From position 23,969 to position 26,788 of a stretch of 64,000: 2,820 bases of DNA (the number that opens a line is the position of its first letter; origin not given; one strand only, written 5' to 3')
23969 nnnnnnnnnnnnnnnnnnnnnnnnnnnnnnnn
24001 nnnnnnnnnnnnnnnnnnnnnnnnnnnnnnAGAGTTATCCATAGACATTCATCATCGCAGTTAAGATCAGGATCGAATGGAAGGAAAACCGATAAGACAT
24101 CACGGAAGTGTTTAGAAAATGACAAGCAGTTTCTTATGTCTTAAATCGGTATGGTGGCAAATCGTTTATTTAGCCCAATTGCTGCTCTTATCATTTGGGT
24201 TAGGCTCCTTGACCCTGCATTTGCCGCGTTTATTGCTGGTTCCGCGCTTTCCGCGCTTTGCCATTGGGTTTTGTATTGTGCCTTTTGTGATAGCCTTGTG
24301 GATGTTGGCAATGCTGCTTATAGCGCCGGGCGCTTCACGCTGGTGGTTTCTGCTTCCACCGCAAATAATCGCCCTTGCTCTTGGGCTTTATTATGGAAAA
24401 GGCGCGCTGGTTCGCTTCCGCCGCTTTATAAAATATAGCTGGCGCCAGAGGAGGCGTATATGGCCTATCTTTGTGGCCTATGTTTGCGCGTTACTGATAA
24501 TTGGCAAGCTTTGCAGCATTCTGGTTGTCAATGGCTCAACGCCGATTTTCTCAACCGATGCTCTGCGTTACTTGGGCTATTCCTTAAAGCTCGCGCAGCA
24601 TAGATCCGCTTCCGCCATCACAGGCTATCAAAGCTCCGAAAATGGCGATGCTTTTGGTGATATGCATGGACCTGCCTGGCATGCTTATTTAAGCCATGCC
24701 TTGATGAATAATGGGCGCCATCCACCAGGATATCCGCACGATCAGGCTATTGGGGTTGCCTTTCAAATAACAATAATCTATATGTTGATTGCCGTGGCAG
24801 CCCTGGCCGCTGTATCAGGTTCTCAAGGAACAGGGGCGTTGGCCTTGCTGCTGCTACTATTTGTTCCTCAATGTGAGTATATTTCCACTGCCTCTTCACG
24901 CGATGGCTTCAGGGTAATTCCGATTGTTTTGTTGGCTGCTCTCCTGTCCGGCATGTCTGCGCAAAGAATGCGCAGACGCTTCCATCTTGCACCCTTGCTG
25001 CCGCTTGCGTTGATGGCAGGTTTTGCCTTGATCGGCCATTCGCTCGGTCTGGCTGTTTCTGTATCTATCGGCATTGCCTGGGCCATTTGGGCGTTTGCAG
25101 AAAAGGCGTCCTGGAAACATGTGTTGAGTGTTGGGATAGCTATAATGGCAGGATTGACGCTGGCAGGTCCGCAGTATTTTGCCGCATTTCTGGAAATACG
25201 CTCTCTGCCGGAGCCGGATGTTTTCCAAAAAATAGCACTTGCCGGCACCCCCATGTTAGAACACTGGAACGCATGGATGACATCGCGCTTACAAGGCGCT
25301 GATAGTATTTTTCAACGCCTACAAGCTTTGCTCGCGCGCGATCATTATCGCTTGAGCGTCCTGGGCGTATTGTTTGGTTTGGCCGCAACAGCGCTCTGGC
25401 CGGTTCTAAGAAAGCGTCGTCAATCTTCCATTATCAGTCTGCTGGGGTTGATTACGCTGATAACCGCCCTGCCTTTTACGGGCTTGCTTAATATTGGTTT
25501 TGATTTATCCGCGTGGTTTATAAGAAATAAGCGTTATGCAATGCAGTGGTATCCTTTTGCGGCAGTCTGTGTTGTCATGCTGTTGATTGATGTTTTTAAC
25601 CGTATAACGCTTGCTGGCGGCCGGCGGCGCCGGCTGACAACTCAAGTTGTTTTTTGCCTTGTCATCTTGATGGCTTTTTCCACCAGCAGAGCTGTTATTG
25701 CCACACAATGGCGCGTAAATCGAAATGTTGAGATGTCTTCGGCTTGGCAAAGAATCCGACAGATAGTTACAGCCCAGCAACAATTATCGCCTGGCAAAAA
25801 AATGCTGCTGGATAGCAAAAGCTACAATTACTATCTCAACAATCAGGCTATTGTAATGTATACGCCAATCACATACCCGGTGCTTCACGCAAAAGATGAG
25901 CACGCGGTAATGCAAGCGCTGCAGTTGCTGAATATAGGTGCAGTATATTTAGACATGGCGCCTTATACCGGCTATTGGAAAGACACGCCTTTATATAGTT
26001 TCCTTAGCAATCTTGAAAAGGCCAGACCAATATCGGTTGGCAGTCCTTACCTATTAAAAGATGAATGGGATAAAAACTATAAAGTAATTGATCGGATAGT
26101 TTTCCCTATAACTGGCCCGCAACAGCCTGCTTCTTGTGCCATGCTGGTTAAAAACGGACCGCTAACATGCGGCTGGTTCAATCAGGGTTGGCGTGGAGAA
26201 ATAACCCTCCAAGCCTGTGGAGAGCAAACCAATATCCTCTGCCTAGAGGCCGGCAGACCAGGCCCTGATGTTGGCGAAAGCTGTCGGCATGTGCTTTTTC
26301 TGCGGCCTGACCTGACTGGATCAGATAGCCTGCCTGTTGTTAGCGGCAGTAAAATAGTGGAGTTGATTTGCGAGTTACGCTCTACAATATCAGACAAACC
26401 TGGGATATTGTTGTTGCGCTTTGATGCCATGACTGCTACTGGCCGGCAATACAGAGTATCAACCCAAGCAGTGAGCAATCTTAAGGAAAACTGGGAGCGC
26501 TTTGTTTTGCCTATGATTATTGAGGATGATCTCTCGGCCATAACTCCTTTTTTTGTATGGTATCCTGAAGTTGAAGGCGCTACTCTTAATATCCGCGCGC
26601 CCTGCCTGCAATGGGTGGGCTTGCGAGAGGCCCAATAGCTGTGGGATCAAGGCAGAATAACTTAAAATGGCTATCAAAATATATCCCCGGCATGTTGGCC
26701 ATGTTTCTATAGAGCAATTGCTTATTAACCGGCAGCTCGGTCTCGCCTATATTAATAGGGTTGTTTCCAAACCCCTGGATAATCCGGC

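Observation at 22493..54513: Four paralogous ArnT/PMT-like GT-C membrane proteins in which the catalytic-loop acidic pair is replaced by a DAL[RH]Y motif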

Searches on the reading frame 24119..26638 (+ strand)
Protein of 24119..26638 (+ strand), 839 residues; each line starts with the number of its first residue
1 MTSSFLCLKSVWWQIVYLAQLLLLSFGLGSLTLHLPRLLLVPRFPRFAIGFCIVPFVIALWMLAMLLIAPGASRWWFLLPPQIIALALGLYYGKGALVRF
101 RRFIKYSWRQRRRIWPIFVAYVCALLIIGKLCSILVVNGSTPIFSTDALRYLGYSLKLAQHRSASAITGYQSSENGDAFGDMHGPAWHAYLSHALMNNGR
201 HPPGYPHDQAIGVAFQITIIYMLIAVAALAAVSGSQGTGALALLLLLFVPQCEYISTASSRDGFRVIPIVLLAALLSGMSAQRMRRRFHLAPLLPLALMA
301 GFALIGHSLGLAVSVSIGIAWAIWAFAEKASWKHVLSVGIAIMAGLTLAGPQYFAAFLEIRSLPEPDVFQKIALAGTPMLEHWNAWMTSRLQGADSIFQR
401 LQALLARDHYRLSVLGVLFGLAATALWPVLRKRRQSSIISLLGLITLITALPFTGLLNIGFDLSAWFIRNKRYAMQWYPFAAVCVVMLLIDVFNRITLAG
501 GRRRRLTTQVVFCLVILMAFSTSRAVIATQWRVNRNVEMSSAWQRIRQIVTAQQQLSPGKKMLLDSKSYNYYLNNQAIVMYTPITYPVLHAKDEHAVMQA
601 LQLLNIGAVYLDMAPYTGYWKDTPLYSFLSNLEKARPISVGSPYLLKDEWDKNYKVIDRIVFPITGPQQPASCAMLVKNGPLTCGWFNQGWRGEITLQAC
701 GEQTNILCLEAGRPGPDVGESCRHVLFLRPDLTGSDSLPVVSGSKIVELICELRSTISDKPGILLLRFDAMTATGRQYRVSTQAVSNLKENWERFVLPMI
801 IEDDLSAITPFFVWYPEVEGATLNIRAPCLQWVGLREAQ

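Call 6: search_protein_families(library=pfam, proteins=[window:24119-26638:+], max_evalue=1)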
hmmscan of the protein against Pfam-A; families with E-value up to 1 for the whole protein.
window:24119-26638:+ (839 aa): 2 families
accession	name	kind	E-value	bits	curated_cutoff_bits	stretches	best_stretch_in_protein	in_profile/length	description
PF10166.14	DUF2368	-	0.002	18.2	25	1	270-303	61-94/134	Uncharacterised conserved protein (DUF2368)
PF09049.15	SNN_transmemb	-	0.15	12.7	25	0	217-231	12-26/32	Stannin transmembrane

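Call 7: search_protein_families(library=ncbifam, proteins=[window:24119-26638:+], max_evalue=1)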
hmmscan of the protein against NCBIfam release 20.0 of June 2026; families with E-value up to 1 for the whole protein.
window:24119-26638:+ (839 aa): 1 family
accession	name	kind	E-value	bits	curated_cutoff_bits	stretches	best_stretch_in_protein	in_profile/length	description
NF050123.1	SURF1_Mycobac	exception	0.074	12.4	190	0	473-493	214-234/238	SURF1 family cytochrome oxidase biogenesis protein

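Call 14: search_solved_structures(query=window:24119-26638:+, max_evalue=10)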
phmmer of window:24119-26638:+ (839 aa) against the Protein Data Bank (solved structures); distinct sequences matched with E-value up to 10: 2.
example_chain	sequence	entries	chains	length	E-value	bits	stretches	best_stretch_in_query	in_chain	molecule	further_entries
2kte_A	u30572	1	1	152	0.64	11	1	656-717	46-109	Uncharacterized protein yndB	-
2kew_A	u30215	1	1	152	0.66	10.9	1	656-717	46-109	Uncharacterized protein yndB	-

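Call 18: find_homologous_proteins(query=window:24119-26638:+, max_evalue=0.001)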
Query window:24119-26638:+ (839 aa): 5 proteins with E <= 0.001 among 8000 candidates.
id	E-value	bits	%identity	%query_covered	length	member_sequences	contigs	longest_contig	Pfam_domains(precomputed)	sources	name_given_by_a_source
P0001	0.0e+0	1907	100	100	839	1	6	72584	-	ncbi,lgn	-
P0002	6.3e-232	790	59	76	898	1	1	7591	PF13385.14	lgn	-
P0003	2.2e-207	709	51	77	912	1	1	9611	PF00132.31,PF25087.2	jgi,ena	-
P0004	3.6e-194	665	42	98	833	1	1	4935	-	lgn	-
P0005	7.4e-109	383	41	62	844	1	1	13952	PF03704.24,PF13414.13,PF00515.35,PF13176.13,PF07719.24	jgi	jgi:tetratricopeptide (TPR) repeat protein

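Call 20: find_encoding_contigs(protein=P0001, flank=3000, max_places=6)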
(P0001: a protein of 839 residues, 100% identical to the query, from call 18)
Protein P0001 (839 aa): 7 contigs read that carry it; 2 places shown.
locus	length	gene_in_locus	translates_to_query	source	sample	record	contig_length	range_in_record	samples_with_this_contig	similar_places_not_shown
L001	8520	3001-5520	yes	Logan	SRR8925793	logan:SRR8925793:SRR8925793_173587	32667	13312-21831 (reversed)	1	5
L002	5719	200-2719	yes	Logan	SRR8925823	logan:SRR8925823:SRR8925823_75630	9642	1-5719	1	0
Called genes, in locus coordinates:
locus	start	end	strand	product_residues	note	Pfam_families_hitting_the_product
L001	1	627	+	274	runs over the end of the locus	-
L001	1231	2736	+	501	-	-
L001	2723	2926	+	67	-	-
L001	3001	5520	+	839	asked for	-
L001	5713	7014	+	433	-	PF01943:Polysacc_synt, PF13440:Polysacc_synt_3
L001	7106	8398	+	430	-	-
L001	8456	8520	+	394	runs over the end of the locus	PF13439:Glyco_transf_4 (weak), PF13579:Glyco_trans_4_4 (weak), PF00534:Glycos_transf_1, PF13692:Glyco_trans_1_4, PF13524:Glyco_trans_1_2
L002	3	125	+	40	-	?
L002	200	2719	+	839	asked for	-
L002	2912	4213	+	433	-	PF01943:Polysacc_synt, PF13440:Polysacc_synt_3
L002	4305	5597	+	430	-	-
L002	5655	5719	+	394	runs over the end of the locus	PF13439:Glyco_transf_4 (weak), PF13579:Glyco_trans_4_4 (weak), PF00534:Glycos_transf_1, PF13692:Glyco_trans_1_4, PF13524:Glyco_trans_1_2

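Call 32: search_protein_representatives(alignment_id=A1)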
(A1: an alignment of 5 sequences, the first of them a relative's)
Query: 5 sequences, 866 profile positions. Proteins with E-value up to 0.001 (for the whole library): 269; up to 1e-10: 223; up to 1e-30: 135. The best 150 are listed.
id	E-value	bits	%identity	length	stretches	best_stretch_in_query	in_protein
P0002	0.0e+00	1467.8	-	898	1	3-864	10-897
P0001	0.0e+00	1334.9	-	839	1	2-831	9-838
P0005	0.0e+00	1063.8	-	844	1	98-861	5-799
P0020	2.0e-248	843.6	-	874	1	3-848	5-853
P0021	3.2e-223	760.2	-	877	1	6-664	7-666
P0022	7.1e-222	755.7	-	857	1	2-670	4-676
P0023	1.9e-217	741.1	-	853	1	3-653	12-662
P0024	3.9e-204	697.0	-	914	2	2-496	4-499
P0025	1.7e-203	694.9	-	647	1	8-635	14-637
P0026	1.1e-201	688.9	-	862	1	5-644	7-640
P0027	3.4e-199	680.7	-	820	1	6-642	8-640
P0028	3.8e-198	677.2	-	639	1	1-645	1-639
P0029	5.7e-193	660.1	-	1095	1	15-714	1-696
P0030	4.2e-187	640.7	-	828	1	46-848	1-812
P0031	1.3e-180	619.2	-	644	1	4-646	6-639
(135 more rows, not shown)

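Call 35: search_protein_families(library=pfam, alignment_id=A4, max_evalue=0.01)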
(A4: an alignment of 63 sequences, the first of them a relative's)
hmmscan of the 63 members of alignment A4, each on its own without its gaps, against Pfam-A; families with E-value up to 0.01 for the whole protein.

A. member 1, P0001 (839 aa): 1 family
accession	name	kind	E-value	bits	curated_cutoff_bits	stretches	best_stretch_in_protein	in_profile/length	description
PF10166.14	DUF2368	-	0.002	18.2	25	0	270-303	61-94/134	Uncharacterised conserved protein (DUF2368)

B. families by the number of members that match (of 63 scanned): 11 families
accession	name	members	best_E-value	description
PF13385.13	Laminin_G_3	2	1.3e-17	Concanavalin A-like lectin/glucanases superfamily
PF10166.14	DUF2368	1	0.002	Uncharacterised conserved protein (DUF2368)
PF20176.3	DUF6541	1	0.0024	Family of unknown function (DUF6541)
PF07719.23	TPR_2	1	0.0035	Tetratricopeptide repeat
PF06423.18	GWT1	1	0.0046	GWT1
PF17874.7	TPR_MalT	1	0.0048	MalT-like TPR region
PF02210.31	Laminin_G_2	1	0.0049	Laminin G domain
PF13414.12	TPR_11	1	0.0069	TPR repeat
PF06603.16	UpxZ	1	0.0072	UpxZ family of transcription anti-terminator antagonists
PF04531.18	Phage_holin_1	1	0.008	Bacteriophage holin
PF05412.18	Peptidase_C33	1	0.0093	Equine arterivirus Nsp2-type cysteine proteinase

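Call 40: predict_structure(alignment_id=A1)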
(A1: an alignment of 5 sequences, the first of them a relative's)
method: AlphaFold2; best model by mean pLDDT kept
length: 839 residues; sequences in the alignment: 5
mean_pLDDT: 44.6   pTM: 0.33
mean pLDDT of the five models: 44.6, 41.9, 41.7, 38.0, 36.4
residues with pLDDT >= 90: 0; 70-90: 13; 50-70: 293; < 50: 533
segments of 3 or more residues with pLDDT < 50: 1-14, 35-46, 59-82, 106-108, 110-117, 119-121, 123-125, 127-222, 224-240, 243-279, 301-313, 349-416, 449-480, 522-561, 564-586, 611-621, 638-643, 652-745, 774-777, 827-839
pLDDT, mean of each block of 10 residues (from residue 1): 33 50 59 48 47 50 43 39 52 54 50 45 49 39 33 35 29 28 26 28 33 45 49 48 46 31 38 47 57 55 43 54 64 70 57 31 33 34 40 42 35 45 62 59 56 31 27 39 57 61 63 58 43 31 40 43 42 33 46 71 61 39 62 55 55 35 24 27 27 25 26 28 30 35 49 57 57 52 53 61 55 54 51 34
secondary structure, 60 per line:
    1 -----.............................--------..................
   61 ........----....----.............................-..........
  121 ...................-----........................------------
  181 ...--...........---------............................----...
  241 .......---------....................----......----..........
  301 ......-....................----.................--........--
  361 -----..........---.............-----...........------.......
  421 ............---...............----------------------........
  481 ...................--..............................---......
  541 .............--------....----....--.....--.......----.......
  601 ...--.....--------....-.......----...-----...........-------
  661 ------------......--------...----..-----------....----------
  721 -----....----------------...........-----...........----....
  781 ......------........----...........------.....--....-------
elements in order (helices of 4 or more, strands of 3 or more residues): H6-34 H43-68 H73-76 H81-109 H111-139 H145-168 H186-196 H206-233 H238-247 H257-276 H281-286 H291-306 H308-327 H332-348 H351-358 H366-375 H379-391 H397-407 H414-432 H436-450 H473-499 H502-531 H535-553 E562-565 E570-573 E576-580 H583-589 H594-603 E606-610 H619-622 H624-630 E635-637 E643-646 H647-653 H673-678 E707-710 E726-729 E746-756 E762-772 E777-786 E793-800 E805-815 E822-826 H829-832

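Call 44: find_related_loci(query=A1, collection=genome_contigs, flank=8000)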
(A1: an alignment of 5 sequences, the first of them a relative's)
Query A1 (839 aa) in genome_contigs; peptide patterns used: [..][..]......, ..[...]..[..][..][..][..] (x = any residue, [..] = any of these).
87 stretches matched a pattern; 1 encode a relative of the query (tblastn E <= 1e-3); 1 distinct loci.
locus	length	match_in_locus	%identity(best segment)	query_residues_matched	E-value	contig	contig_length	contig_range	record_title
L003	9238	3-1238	34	246-656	2e-65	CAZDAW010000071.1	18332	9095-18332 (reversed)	MAG TPA_asm: uncultured Anaerolineaceae bacterium isolate SRP167436_co1_201 genome assembly, contig: NODE_4796_length_18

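Call 48: search_protein_families(library=pfam, proteins=[P0174], max_evalue=1)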
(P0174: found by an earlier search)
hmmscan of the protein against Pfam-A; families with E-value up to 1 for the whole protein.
P0174 (714 aa): 0 families

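Call 49: find_encoding_contigs(protein=P0174, flank=5000, max_places=3)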
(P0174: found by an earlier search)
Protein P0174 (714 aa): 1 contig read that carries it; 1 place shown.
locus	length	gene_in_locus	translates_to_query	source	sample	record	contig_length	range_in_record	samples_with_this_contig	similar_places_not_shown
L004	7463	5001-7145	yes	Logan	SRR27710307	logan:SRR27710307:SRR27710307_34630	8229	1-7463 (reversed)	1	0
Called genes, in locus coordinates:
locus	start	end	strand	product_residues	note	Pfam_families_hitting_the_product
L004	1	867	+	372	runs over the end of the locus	PF00155:Aminotran_1_2 (faint), PF01041:DegT_DnrJ_EryC1, PF01212:Beta_elim_lyase (faint)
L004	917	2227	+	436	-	PF03446:NAD_binding_2 (weak), PF03721:UDPG_MGDP_dh_N, PF00984:UDPG_MGDP_dh, PF03720:UDPG_MGDP_dh_C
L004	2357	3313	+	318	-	PF00535:Glycos_transf_2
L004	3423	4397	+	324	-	-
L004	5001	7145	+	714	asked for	-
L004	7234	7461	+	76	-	?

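Call 54: predict_structure(alignment_id=A4)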
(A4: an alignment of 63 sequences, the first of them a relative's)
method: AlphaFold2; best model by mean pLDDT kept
length: 839 residues; sequences in the alignment: 63
mean_pLDDT: 79.9   pTM: 0.81
mean pLDDT of the five models: 79.9, 79.0, 78.8, 78.6, 77.5
residues with pLDDT >= 90: 566; 70-90: 64; 50-70: 19; < 50: 190
segments of 3 or more residues with pLDDT < 50: 1-6, 644-655, 668-839
pLDDT, mean of each block of 10 residues (from residue 1): 52 96 98 98 97 98 98 97 98 96 91 92 98 96 94 97 94 93 94 95 93 98 98 96 98 97 98 97 92 98 96 98 97 98 98 92 86 93 91 95 95 98 98 94 98 94 94 96 98 95 96 98 97 79 88 94 95 97 96 97 96 72 93 84 49 54 63 33 29 28 24 29 24 31 34 33 27 30 39 35 33 28 30 30
secondary structure, 60 per line:
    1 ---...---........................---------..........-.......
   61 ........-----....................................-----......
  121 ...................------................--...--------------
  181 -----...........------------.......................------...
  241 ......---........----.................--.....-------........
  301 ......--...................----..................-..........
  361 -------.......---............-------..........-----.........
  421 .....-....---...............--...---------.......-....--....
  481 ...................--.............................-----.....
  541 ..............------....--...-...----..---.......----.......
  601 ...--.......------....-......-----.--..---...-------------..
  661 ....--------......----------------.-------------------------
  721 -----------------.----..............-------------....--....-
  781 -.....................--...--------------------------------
elements in order (helices of 4 or more, strands of 3 or more residues): H10-33 H43-52 H54-68 H74-109 H115-139 H146-161 H186-196 H209-231 H238-246 H250-257 H262-278 H281-285 H293-306 H309-327 H332-349 H351-360 H368-374 H378-389 H397-406 H412-425 H427-430 H434-448 H463-469 H471-474 H477-499 H502-530 H536-554 E561-564 H583-589 H594-603 E606-612 H619-622 H624-629 E659-664 H673-678 H743-756 E770-773 E776-779 H782-802
